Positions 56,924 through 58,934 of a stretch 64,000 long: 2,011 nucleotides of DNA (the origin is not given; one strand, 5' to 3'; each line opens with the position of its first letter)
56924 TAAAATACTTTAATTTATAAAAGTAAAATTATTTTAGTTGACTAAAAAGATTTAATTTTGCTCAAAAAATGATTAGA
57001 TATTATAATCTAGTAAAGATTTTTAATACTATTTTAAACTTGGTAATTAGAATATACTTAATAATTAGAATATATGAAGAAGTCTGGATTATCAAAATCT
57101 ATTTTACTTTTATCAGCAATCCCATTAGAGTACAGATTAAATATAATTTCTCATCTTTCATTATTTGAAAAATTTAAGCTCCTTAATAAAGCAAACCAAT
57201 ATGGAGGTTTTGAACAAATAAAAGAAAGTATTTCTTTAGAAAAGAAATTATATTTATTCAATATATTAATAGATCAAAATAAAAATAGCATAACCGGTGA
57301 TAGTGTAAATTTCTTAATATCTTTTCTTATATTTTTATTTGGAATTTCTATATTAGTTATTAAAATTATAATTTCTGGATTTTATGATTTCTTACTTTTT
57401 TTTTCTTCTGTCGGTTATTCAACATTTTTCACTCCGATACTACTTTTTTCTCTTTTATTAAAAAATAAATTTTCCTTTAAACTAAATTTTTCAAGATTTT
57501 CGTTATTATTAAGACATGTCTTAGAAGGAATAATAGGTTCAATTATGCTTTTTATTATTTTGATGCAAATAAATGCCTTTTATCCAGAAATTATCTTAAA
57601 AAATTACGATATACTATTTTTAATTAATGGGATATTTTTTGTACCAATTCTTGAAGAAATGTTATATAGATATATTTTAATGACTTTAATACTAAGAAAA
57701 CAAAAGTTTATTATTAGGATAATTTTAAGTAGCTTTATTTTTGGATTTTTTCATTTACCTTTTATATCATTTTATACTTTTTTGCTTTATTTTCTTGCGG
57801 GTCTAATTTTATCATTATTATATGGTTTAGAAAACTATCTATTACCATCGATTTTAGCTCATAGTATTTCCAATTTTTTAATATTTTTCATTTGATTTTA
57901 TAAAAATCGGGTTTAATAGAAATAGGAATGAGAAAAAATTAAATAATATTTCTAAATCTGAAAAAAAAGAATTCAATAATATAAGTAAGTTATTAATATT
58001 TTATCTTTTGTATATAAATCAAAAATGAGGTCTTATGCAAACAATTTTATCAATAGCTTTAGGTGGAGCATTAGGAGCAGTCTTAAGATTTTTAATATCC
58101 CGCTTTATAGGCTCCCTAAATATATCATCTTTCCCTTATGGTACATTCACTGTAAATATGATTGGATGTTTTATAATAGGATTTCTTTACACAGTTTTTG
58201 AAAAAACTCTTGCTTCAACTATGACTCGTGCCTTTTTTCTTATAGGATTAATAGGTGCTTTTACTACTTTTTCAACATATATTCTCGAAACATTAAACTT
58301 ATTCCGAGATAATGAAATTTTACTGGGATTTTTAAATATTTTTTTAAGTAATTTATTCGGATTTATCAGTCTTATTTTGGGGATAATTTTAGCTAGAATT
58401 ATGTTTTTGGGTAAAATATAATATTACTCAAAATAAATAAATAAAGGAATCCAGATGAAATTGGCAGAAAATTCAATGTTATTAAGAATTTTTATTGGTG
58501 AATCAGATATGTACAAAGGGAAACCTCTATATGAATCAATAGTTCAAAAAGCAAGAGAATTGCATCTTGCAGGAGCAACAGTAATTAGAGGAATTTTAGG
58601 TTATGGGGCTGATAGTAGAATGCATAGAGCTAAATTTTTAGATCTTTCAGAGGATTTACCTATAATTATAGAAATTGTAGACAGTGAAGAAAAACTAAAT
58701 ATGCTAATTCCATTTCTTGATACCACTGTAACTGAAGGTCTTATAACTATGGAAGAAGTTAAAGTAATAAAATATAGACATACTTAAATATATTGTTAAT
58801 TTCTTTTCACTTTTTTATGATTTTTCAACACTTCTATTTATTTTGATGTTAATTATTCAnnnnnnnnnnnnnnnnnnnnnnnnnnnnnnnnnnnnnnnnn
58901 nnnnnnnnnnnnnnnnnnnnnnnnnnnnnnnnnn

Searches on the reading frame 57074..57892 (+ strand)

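Call 3: search_protein_families(library=pfam, proteins=[window:57074-57892:+], max_evalue=0.01)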
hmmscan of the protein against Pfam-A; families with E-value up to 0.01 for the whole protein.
window:57074-57892:+ (273 aa): 1 family
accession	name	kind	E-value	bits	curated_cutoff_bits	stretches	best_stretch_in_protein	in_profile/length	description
PF02517.21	Rce1-like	-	1.9e-17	63.8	22.4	1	180-269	5-93/93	Type II CAAX prenyl endopeptidase Rce1-like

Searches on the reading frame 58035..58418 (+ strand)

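Call 3: search_protein_families(library=pfam, proteins=[window:58035-58418:+], max_evalue=0.01)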
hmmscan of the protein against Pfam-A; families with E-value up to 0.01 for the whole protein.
window:58035-58418:+ (128 aa): 1 family
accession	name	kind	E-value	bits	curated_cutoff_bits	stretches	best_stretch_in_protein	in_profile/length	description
PF02537.21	CRCB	-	7.1e-27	94.2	32.9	1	6-117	2-103/103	CrcB-like protein, Camphor Resistance (CrcB)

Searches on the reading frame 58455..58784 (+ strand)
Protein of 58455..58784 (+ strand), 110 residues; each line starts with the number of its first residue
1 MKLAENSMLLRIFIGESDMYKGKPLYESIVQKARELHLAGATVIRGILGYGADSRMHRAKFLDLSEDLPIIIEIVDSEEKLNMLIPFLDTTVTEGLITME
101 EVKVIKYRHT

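Call 3: search_protein_families(library=pfam, proteins=[window:58455-58784:+], max_evalue=0.01)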
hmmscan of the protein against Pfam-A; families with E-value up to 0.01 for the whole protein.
window:58455-58784:+ (110 aa): 1 family
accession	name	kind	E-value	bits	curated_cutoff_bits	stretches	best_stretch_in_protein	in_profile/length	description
PF02641.20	DUF190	-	1e-39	135.2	23.4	1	9-104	2-97/97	Uncharacterized ACR, COG1993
